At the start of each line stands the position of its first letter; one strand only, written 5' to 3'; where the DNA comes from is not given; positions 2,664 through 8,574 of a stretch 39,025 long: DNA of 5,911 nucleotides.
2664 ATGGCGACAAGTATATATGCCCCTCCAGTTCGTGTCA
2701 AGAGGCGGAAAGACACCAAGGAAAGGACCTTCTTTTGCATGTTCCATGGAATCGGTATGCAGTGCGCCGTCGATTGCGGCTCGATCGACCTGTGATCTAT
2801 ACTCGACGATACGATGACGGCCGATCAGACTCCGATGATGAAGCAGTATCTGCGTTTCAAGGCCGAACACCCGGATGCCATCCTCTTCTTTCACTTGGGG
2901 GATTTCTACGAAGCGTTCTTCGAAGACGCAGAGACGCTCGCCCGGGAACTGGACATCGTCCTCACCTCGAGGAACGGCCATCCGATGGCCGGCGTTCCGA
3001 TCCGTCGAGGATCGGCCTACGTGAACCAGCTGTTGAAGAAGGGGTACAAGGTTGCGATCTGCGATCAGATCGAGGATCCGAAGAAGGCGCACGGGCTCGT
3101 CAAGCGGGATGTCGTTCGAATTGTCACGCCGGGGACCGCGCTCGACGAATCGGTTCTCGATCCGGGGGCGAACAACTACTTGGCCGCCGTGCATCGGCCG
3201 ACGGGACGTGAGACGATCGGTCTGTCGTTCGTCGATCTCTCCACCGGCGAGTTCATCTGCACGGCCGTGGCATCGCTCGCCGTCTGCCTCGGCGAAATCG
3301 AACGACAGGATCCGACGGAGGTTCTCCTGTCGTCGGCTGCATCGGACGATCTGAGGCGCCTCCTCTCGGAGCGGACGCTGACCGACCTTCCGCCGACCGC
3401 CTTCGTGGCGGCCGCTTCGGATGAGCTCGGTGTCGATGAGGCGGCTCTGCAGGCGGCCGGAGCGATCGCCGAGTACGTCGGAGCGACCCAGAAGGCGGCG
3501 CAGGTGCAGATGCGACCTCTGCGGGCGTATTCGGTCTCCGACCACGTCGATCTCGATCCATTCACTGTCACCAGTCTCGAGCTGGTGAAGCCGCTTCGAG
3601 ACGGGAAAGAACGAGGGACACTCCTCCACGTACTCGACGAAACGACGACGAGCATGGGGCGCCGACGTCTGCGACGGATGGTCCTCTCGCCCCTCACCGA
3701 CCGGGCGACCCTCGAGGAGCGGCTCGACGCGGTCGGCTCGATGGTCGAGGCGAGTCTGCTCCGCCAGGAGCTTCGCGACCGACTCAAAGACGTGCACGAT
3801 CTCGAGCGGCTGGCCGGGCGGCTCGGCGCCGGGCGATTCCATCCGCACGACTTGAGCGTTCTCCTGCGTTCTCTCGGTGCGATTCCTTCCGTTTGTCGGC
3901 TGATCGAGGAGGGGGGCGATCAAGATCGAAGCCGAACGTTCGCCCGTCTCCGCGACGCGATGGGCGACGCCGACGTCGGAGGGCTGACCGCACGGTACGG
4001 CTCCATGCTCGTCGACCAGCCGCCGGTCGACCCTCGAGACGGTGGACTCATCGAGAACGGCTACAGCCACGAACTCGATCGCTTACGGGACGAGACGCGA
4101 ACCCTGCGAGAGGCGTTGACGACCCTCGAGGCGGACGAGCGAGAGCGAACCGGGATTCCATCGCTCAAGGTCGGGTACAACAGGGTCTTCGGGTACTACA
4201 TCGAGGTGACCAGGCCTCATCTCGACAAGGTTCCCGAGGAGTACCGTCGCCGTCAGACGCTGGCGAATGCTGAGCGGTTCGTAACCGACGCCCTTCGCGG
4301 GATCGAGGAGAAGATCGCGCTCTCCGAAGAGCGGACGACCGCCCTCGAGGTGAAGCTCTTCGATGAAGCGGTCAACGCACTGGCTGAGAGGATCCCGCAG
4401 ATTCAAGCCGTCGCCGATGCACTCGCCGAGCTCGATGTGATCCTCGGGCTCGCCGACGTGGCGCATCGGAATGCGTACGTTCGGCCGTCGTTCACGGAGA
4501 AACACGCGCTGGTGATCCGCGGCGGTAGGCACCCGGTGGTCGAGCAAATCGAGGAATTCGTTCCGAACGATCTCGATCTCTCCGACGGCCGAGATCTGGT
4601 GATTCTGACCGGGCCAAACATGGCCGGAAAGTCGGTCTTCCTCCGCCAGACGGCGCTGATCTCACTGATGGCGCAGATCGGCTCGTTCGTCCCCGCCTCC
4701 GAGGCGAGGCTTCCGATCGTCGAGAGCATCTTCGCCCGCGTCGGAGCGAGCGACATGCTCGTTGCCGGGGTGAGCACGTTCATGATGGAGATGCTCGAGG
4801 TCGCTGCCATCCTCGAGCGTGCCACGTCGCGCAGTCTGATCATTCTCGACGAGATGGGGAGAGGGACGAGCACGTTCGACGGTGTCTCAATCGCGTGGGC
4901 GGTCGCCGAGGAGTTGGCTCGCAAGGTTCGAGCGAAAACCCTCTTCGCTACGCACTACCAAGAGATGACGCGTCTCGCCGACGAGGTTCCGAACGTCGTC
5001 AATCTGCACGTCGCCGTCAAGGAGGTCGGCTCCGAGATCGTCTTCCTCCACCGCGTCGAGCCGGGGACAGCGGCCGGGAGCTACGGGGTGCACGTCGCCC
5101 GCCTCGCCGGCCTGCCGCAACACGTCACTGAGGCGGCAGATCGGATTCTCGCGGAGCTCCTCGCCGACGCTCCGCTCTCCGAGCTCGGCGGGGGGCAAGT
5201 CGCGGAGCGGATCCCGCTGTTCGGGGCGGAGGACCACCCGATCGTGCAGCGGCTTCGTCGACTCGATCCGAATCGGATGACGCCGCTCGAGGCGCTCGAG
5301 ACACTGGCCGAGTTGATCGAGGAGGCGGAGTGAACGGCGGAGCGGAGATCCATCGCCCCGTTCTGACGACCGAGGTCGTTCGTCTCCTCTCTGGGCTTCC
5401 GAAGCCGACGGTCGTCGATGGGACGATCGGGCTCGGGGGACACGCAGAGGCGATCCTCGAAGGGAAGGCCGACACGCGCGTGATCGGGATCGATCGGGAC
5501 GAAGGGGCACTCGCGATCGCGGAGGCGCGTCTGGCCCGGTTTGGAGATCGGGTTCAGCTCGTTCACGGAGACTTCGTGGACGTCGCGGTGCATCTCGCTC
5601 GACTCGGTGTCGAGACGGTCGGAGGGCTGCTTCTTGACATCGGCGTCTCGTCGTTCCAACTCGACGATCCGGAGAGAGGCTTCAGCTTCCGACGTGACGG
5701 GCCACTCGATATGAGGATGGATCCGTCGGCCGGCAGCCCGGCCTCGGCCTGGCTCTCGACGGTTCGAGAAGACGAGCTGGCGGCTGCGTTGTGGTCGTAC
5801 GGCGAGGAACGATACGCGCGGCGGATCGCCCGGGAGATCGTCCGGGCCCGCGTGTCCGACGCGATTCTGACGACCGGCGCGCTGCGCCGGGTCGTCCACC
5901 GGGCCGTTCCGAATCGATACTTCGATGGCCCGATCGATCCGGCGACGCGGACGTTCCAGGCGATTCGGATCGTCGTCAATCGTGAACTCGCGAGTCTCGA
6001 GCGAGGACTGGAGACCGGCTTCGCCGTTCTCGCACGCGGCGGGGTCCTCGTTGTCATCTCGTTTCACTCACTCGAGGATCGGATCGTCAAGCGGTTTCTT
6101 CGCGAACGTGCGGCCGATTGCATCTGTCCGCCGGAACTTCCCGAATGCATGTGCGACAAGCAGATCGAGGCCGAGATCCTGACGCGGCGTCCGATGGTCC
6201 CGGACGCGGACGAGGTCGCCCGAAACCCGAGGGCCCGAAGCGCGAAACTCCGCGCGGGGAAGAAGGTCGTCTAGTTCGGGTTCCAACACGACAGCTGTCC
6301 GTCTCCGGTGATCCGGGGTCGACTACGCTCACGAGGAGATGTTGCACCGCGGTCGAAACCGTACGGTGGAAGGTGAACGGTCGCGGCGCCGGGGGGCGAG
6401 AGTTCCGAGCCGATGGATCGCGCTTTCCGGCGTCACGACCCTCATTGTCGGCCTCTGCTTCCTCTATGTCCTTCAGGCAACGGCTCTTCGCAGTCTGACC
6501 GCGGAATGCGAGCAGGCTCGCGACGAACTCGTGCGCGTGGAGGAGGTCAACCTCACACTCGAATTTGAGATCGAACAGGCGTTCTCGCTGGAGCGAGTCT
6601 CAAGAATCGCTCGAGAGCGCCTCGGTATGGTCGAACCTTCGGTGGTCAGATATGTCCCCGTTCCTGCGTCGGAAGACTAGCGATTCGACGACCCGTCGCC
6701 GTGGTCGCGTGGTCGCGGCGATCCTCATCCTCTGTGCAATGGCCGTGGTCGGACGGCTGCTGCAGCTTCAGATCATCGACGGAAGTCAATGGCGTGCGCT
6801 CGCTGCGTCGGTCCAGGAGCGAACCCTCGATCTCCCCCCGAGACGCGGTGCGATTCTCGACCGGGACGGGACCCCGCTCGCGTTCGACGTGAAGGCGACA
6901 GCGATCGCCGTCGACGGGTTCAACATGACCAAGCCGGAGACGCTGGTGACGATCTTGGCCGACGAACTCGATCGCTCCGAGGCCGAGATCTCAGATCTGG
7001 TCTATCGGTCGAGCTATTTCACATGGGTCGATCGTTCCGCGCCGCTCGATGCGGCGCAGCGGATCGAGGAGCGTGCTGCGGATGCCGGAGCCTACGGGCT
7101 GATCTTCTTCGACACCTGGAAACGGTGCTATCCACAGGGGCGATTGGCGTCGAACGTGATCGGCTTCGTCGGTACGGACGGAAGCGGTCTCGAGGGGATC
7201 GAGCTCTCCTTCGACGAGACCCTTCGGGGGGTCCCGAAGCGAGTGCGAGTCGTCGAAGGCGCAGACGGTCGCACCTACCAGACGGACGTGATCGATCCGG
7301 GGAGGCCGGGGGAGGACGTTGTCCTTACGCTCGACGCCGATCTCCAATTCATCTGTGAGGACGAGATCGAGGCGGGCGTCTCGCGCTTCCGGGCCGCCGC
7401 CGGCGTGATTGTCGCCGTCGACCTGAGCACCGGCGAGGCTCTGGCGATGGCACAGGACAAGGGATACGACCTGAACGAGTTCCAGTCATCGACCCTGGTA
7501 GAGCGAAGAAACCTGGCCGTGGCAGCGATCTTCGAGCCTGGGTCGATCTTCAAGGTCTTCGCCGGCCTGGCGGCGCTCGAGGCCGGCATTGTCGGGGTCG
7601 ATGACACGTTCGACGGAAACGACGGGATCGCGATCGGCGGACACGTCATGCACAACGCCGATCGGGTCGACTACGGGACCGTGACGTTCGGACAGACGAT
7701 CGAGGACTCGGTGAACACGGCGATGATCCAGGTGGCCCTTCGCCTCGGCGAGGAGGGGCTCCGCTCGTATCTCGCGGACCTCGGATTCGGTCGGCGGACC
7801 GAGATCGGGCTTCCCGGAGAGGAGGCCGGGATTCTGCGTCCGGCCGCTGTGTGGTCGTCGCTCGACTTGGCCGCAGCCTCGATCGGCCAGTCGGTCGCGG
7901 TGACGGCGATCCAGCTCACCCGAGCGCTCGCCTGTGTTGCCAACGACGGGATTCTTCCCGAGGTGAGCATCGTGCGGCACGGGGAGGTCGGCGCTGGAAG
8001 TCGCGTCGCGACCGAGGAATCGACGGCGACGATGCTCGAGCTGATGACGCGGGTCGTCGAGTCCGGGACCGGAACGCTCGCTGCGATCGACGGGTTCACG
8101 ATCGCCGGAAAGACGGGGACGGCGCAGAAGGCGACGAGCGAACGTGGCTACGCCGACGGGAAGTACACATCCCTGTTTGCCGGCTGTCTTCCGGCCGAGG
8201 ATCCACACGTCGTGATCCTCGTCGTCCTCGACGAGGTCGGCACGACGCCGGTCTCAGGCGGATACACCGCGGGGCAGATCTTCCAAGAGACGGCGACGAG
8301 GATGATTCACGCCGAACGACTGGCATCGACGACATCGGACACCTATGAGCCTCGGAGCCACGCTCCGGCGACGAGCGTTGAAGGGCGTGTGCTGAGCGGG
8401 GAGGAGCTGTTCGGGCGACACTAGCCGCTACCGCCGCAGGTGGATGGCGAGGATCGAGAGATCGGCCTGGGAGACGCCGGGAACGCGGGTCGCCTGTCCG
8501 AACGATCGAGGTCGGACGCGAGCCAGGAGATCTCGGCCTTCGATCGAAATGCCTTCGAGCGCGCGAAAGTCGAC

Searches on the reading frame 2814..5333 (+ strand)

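Call 11: search_protein_families(library=pfam, proteins=[window:2814-5333:+])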
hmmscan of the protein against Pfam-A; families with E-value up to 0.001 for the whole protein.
window:2814-5333:+ (839 aa): 5 families
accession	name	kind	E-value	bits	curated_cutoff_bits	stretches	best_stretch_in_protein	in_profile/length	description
PF00488.27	MutS_V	-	3.6e-82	275.3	30.2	1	596-782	1-187/188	MutS domain V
PF05192.23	MutS_III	-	5.8e-44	151.2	34.1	1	251-547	2-194/194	MutS domain III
PF01624.25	MutS_I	-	3.2e-41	140.5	20.6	1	6-112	1-112/113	MutS domain I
PF05190.23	MutS_IV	-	4.9e-28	97.7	22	1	416-506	1-91/92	MutS family domain IV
PF05188.22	MutS_II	-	2.8e-12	47.6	25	1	121-228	1-127/133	MutS domain II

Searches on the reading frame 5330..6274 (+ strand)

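Call 11: search_protein_families(library=pfam, proteins=[window:5330-6274:+])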
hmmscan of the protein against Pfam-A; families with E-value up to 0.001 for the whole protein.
window:5330-6274:+ (314 aa): 2 families
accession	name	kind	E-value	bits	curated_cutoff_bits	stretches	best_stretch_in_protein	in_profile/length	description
PF01795.25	Methyltransf_5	-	3.1e-106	355.8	27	1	7-312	3-308/309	MraW methylase family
PF13649.12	Methyltransf_25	-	0.0002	22.5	27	1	28-86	1-59/97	Methyltransferase domain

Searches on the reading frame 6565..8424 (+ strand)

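Call 11: search_protein_families(library=pfam, proteins=[window:6565-8424:+])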
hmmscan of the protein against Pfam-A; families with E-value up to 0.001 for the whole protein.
window:6565-8424:+ (619 aa): 3 families
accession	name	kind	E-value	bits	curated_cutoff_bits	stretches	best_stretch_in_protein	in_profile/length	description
PF00905.27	Transpeptidase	-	9.7e-63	212.6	22.1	1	280-575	1-296/299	Penicillin binding protein transpeptidase domain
PF03717.20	PBP_dimer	-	4.5e-14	53.7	24.4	1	90-237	2-175/180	Penicillin-binding Protein dimerisation domain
PF21922.1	PBP_dimer_2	-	7.2e-05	23.4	27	0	184-226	22-63/83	Penicillin binding protein A dimerisation domain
